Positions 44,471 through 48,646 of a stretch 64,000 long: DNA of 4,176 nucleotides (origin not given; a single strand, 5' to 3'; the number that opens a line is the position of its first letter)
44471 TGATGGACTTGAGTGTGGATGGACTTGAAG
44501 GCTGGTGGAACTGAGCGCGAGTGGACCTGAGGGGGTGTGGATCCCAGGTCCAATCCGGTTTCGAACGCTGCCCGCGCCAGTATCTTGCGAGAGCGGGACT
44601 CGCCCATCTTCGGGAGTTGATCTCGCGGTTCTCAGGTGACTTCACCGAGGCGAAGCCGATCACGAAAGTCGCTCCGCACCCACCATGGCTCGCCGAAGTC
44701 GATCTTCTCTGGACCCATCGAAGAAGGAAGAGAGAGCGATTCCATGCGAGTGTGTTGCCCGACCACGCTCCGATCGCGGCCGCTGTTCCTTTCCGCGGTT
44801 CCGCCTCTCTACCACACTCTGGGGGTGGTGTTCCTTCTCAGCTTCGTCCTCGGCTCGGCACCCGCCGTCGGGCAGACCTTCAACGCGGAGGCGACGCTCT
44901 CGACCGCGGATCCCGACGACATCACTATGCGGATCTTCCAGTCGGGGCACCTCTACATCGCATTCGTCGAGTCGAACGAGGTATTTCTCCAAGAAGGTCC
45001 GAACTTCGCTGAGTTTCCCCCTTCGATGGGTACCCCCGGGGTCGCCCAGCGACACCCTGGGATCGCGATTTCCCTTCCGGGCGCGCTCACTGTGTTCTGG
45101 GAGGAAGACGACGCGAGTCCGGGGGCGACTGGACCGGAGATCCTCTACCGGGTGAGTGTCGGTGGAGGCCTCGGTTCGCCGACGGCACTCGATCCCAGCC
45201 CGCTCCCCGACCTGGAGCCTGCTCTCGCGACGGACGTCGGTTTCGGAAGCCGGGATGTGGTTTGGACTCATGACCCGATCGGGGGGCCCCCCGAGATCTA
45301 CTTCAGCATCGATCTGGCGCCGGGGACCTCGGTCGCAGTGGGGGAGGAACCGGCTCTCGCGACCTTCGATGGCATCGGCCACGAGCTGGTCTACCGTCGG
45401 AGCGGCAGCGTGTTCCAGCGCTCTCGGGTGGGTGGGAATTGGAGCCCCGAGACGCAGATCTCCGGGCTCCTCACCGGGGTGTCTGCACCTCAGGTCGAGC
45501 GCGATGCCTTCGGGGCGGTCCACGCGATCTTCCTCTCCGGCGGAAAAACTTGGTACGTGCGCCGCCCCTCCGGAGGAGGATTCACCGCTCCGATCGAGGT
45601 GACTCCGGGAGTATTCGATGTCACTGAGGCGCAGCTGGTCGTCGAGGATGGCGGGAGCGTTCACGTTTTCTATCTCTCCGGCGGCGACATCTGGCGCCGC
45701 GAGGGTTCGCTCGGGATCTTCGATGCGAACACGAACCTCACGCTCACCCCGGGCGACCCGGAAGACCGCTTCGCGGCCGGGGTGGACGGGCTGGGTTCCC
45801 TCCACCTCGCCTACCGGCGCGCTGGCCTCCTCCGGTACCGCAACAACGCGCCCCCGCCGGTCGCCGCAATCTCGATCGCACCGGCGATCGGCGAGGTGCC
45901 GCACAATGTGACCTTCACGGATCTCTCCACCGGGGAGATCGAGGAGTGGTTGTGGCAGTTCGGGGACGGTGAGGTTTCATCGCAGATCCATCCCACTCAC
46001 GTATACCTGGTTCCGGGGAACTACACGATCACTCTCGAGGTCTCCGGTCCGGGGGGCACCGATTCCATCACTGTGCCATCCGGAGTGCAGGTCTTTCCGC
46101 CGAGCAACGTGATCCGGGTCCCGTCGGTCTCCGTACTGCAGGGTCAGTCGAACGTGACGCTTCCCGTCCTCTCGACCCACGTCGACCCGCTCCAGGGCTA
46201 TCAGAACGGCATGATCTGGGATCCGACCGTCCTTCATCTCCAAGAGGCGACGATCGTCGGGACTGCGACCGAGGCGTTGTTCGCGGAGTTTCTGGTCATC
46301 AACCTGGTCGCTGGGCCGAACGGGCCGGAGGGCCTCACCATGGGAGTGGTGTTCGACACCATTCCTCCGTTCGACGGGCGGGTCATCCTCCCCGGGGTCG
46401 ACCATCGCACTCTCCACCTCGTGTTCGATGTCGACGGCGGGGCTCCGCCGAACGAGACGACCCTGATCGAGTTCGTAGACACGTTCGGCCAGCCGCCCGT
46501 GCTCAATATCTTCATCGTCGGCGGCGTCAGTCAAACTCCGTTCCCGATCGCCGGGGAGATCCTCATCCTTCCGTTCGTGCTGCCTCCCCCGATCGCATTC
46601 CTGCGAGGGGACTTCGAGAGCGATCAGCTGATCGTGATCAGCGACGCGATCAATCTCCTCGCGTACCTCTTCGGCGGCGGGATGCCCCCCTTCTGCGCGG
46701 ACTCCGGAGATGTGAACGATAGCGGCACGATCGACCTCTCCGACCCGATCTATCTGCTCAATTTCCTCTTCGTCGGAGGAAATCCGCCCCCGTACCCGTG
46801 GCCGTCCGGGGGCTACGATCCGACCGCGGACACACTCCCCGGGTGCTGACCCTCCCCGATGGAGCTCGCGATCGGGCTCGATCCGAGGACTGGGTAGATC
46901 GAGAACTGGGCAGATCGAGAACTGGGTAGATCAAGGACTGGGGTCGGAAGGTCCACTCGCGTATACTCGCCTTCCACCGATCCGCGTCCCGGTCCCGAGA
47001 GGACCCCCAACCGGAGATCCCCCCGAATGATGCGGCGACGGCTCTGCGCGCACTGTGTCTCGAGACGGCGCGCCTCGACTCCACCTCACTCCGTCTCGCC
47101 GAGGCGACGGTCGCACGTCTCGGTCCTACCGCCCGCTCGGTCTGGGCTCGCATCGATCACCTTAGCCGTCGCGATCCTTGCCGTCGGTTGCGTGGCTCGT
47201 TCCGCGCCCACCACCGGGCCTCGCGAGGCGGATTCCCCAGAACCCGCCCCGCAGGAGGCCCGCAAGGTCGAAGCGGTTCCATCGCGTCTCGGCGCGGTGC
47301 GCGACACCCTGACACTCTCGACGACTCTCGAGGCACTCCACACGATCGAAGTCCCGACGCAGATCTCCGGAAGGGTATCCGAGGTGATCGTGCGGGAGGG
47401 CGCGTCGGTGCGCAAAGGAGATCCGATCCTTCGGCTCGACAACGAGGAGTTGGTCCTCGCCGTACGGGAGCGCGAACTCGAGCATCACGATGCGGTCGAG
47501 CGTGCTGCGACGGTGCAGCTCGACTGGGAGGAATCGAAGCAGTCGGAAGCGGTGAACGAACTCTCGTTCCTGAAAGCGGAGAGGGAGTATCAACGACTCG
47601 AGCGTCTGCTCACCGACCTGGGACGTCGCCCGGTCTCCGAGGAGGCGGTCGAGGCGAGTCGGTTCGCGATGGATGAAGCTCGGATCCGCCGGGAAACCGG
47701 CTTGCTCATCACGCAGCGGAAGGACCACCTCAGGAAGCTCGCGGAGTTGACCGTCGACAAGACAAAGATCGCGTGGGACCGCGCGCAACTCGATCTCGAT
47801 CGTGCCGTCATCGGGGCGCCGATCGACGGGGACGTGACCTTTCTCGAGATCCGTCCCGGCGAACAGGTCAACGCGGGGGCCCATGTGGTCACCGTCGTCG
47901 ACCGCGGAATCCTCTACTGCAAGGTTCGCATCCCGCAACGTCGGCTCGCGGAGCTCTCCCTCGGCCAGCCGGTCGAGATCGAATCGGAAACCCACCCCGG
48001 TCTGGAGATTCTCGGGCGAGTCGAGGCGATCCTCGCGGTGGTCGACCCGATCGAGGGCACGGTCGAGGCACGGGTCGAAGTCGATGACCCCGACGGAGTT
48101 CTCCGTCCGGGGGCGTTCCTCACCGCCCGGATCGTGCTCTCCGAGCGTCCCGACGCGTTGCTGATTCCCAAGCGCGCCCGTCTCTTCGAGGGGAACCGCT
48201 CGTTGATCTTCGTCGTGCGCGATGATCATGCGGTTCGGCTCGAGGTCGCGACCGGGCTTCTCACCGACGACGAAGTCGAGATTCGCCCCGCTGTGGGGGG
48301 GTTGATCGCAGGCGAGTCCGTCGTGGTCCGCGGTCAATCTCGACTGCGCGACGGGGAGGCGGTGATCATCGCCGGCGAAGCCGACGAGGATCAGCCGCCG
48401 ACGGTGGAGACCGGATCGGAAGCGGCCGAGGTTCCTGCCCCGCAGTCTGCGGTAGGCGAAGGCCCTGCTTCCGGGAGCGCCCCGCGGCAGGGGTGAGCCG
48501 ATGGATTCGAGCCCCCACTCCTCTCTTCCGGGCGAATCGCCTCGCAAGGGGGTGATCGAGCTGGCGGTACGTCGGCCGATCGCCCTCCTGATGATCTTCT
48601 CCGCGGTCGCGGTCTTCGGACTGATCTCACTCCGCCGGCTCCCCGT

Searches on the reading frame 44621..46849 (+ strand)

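Call 20: search_protein_families(library=pfam, proteins=[window:44621-46849:+], max_evalue=0.001)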
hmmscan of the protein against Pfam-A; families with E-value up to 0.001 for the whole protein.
window:44621-46849:+ (742 aa): 2 families
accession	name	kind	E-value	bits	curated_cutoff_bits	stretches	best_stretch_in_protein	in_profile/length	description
PF18911.6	PKD_4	-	7.2e-14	52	27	1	411-482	4-76/85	PKD domain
PF00801.26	PKD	-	1e-12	48.3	23.5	1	421-482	8-73/80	PKD domain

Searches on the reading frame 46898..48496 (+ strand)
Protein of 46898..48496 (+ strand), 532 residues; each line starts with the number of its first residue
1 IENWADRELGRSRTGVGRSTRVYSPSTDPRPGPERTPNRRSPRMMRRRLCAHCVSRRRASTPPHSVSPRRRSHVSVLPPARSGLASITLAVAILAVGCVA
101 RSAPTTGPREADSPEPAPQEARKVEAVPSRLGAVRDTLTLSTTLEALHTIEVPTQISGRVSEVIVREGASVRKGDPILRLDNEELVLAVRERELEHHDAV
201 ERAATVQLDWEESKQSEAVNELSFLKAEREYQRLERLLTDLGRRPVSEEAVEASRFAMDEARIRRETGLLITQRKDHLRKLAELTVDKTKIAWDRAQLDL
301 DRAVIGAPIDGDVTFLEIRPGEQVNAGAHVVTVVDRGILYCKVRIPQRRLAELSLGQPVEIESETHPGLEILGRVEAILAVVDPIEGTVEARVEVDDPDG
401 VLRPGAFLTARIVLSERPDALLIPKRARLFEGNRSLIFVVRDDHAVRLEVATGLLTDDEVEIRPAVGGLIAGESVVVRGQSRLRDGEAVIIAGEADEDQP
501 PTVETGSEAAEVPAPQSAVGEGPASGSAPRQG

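Call 20: search_protein_families(library=pfam, proteins=[window:46898-48496:+], max_evalue=0.001)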
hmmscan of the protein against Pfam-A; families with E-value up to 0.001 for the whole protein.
window:46898-48496:+ (532 aa): 4 families
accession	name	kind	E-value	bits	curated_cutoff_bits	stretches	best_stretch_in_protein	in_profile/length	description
PF16576.10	HlyD_D23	-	1.4e-25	90.3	30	1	150-407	20-213/214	Barrel-sandwich domain of CusB or HlyD membrane-fusion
PF13437.12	HlyD_3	-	8.5e-17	62.3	22.2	1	305-405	2-106/106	HlyD family secretion protein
PF13533.13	Biotin_lipoyl_2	-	6.3e-07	29.5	29.8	1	154-181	5-32/32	Biotin-lipoyl like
PF00364.28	Biotin_lipoyl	-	0.00035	20.8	22.1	0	150-180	43-73/73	Biotin-requiring enzyme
